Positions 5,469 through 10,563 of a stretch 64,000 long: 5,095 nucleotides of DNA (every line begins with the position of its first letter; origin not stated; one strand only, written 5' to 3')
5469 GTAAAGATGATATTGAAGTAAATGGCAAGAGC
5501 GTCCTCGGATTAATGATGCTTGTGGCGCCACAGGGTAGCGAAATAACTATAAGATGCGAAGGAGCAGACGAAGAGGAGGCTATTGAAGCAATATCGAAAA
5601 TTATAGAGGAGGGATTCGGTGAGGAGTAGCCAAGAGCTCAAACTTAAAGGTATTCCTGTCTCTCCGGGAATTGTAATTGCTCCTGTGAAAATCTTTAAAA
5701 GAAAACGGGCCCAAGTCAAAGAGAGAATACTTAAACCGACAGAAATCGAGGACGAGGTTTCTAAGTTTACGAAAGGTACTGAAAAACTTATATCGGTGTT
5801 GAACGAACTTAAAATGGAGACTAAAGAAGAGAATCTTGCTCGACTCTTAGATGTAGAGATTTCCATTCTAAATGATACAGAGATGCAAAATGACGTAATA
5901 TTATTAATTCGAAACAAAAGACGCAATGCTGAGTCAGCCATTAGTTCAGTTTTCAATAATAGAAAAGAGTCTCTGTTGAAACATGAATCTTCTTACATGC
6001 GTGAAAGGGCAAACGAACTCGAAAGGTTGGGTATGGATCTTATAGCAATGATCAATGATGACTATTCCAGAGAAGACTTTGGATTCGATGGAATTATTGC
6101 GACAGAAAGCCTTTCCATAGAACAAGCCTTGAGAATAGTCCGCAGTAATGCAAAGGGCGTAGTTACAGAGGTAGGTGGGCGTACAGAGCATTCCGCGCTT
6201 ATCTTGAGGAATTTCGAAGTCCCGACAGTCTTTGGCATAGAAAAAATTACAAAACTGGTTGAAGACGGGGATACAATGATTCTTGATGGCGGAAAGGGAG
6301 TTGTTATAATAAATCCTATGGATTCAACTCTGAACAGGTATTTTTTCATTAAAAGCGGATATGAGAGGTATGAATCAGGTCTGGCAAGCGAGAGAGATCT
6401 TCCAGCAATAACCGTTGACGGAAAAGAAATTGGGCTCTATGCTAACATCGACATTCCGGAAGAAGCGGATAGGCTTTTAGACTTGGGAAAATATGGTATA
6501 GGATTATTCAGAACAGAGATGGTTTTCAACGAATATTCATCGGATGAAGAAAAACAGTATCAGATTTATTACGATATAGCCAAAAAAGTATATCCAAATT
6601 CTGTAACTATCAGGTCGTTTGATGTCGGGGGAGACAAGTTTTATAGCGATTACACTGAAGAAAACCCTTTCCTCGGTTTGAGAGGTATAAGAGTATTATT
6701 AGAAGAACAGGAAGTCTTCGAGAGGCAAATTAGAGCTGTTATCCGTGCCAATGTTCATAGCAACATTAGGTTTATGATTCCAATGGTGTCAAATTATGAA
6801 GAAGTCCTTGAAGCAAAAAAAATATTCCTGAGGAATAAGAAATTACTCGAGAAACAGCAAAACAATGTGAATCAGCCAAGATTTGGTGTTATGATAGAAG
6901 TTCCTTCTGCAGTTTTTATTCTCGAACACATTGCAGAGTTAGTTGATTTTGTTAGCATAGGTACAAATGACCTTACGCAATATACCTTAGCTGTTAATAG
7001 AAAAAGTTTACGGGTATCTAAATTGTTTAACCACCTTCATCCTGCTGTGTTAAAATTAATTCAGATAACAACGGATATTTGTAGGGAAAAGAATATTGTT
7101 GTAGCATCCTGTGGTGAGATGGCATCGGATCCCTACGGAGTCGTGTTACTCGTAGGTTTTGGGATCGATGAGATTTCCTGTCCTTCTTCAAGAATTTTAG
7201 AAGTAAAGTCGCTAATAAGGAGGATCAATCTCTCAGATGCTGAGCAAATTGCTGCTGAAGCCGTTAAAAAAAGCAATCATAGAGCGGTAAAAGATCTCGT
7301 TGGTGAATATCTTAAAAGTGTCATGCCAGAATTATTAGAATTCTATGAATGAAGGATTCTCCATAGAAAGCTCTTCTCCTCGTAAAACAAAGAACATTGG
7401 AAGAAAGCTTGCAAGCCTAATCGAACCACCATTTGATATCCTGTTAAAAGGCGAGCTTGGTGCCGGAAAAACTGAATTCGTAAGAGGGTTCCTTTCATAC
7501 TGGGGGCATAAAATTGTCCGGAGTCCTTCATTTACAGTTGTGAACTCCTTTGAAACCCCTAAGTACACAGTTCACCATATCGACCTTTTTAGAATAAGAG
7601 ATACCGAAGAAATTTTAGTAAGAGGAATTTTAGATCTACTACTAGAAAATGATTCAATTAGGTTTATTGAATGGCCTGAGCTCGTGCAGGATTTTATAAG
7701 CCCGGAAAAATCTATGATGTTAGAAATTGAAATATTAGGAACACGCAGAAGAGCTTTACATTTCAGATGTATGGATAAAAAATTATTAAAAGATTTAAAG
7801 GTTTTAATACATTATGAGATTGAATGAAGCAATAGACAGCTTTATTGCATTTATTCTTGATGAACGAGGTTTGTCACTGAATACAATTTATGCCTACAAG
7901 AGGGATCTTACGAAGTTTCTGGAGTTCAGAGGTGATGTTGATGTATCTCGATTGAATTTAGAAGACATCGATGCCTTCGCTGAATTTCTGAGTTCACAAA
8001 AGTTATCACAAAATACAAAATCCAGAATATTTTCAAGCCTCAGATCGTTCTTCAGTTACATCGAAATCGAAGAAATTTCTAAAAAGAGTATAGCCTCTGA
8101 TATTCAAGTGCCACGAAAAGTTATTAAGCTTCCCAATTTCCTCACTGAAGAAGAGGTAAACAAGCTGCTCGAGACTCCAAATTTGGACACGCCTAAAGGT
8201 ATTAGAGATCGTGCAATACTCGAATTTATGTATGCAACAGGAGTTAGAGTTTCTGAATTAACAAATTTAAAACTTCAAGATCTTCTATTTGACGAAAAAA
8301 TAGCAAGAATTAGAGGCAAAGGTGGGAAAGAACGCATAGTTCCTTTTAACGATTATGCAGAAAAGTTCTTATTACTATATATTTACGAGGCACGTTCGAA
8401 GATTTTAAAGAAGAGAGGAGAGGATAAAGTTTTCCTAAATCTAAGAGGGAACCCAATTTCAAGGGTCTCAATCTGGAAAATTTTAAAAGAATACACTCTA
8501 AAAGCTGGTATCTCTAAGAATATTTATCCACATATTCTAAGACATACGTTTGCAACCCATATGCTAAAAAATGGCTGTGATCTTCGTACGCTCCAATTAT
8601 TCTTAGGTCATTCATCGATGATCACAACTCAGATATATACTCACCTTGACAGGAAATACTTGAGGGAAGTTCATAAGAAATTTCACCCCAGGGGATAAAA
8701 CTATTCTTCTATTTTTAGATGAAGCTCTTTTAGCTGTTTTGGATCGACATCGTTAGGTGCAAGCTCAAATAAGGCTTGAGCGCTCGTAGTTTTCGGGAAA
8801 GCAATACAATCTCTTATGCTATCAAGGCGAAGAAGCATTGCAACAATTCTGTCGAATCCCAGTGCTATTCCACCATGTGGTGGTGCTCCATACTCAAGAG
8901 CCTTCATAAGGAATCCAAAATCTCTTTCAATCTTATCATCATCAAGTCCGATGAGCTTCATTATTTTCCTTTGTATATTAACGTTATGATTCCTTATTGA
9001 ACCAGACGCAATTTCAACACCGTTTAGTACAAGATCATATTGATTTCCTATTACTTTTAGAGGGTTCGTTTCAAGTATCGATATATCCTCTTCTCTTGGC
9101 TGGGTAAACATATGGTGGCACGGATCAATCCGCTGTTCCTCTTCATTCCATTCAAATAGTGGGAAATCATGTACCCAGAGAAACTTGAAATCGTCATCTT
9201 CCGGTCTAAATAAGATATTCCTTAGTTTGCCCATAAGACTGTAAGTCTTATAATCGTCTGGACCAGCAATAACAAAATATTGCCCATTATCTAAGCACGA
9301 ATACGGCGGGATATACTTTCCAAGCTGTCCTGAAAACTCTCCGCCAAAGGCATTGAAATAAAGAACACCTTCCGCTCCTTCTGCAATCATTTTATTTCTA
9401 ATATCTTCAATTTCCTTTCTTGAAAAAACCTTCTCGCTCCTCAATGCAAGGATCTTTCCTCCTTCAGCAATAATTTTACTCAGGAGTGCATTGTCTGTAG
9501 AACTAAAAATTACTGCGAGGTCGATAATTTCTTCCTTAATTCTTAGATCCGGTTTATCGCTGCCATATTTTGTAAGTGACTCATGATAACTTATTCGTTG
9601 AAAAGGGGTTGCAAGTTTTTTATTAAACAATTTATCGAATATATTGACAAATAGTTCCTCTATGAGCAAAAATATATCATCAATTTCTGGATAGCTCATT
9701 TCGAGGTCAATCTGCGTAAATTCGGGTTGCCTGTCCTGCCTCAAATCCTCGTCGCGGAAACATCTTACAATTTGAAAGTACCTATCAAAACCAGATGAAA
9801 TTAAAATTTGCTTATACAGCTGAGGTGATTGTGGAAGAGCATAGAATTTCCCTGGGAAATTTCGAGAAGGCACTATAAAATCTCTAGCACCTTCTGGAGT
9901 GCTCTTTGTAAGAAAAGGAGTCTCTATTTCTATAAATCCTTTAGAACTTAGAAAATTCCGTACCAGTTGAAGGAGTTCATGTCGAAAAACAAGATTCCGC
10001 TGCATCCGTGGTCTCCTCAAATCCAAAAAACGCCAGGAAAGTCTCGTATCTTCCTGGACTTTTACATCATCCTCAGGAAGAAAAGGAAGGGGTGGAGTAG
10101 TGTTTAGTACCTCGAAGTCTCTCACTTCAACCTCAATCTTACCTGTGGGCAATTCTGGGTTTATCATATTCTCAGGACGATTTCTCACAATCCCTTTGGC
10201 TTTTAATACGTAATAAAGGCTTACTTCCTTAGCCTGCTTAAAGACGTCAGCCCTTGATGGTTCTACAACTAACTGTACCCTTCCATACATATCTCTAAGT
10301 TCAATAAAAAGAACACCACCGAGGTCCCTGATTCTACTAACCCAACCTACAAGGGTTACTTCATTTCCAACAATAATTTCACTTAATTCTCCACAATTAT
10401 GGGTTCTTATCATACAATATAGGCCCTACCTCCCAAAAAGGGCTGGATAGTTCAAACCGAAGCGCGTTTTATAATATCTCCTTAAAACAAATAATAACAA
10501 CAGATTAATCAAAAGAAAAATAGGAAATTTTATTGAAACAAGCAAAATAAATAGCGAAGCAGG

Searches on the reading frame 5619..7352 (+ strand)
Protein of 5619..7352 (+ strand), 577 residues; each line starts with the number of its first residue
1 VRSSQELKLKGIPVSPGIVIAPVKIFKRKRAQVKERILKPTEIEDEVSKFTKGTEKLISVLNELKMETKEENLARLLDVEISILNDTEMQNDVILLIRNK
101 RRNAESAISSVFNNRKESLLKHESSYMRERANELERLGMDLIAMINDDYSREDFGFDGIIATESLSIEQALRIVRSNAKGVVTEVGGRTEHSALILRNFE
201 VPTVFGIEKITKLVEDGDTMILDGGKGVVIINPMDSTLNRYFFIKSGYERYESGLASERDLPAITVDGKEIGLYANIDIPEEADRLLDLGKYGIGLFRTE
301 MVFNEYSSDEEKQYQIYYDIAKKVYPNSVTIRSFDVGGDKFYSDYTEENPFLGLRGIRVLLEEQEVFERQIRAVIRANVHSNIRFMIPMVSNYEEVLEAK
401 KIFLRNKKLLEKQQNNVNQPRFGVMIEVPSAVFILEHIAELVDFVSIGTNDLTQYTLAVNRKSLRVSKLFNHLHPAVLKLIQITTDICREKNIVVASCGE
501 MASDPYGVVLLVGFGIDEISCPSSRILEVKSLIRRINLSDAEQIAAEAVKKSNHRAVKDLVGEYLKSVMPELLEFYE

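Call 75: search_protein_families(library=pfam, proteins=[window:5619-7352:+], max_evalue=0.000001)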
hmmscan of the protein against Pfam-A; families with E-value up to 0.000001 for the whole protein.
window:5619-7352:+ (577 aa): 3 families
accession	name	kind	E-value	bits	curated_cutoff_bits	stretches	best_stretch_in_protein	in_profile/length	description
PF02896.24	PEP-utilizers_C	-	1.4e-92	310.5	22.8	1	255-537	4-292/293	PEP-utilising enzyme, PEP-binding domain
PF05524.18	PEP-utilisers_N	-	1.1e-21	77.7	24.4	1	10-130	1-121/121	PEP-utilising enzyme, N-terminal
PF00391.29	PEP-utilizers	-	5.8e-15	55.1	23.1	1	159-227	6-72/72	PEP-utilising enzyme, mobile domain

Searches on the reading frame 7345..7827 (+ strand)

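Call 75: search_protein_families(library=pfam, proteins=[window:7345-7827:+], max_evalue=0.000001)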
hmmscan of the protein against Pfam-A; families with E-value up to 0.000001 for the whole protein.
window:7345-7827:+ (160 aa): 1 family
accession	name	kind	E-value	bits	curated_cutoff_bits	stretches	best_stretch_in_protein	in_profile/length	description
PF02367.23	TsaE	-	8e-29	100.6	26.6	1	10-130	2-120/128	Threonylcarbamoyl adenosine biosynthesis protein TsaE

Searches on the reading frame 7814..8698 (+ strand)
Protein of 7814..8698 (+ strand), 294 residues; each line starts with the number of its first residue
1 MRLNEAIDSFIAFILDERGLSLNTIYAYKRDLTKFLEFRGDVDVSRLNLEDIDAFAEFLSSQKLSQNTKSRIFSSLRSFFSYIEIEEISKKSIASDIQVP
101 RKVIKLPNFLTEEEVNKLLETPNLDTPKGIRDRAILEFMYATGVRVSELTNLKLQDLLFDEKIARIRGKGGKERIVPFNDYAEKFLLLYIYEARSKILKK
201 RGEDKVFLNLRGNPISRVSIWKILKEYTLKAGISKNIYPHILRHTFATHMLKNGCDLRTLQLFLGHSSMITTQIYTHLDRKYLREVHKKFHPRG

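Call 75: search_protein_families(library=pfam, proteins=[window:7814-8698:+], max_evalue=0.000001)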
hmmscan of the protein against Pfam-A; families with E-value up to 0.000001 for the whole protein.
window:7814-8698:+ (294 aa): 4 families
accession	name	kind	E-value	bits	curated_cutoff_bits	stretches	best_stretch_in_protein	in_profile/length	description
PF00589.27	Phage_integrase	-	6.2e-49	166.5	27.1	1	109-279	2-169/172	Phage integrase family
PF02899.23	Phage_int_SAM_1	-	6.4e-15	55.6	22.3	1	7-83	1-79/83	Phage integrase, N-terminal SAM-like domain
PF13495.12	Phage_int_SAM_4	-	4.8e-08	33.7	27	1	17-88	11-83/85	Phage integrase, N-terminal SAM-like domain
PF13102.12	Phage_int_SAM_5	-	9e-08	32.8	22.3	1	21-93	18-92/98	Phage integrase SAM-like domain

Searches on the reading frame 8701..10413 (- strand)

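Call 75: search_protein_families(library=pfam, proteins=[window:8701-10413:-], max_evalue=0.000001)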
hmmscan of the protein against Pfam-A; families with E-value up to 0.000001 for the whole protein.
window:8701-10413:- (570 aa): 2 families
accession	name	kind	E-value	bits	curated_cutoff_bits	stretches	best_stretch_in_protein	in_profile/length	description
PF00152.25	tRNA-synt_2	-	6.6e-116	387.1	25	1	121-542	2-307/308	tRNA synthetases class II (D, K and N)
PF01336.31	tRNA_anti-codon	-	4.8e-16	58.9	27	1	19-103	1-75/75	OB-fold nucleic acid binding domain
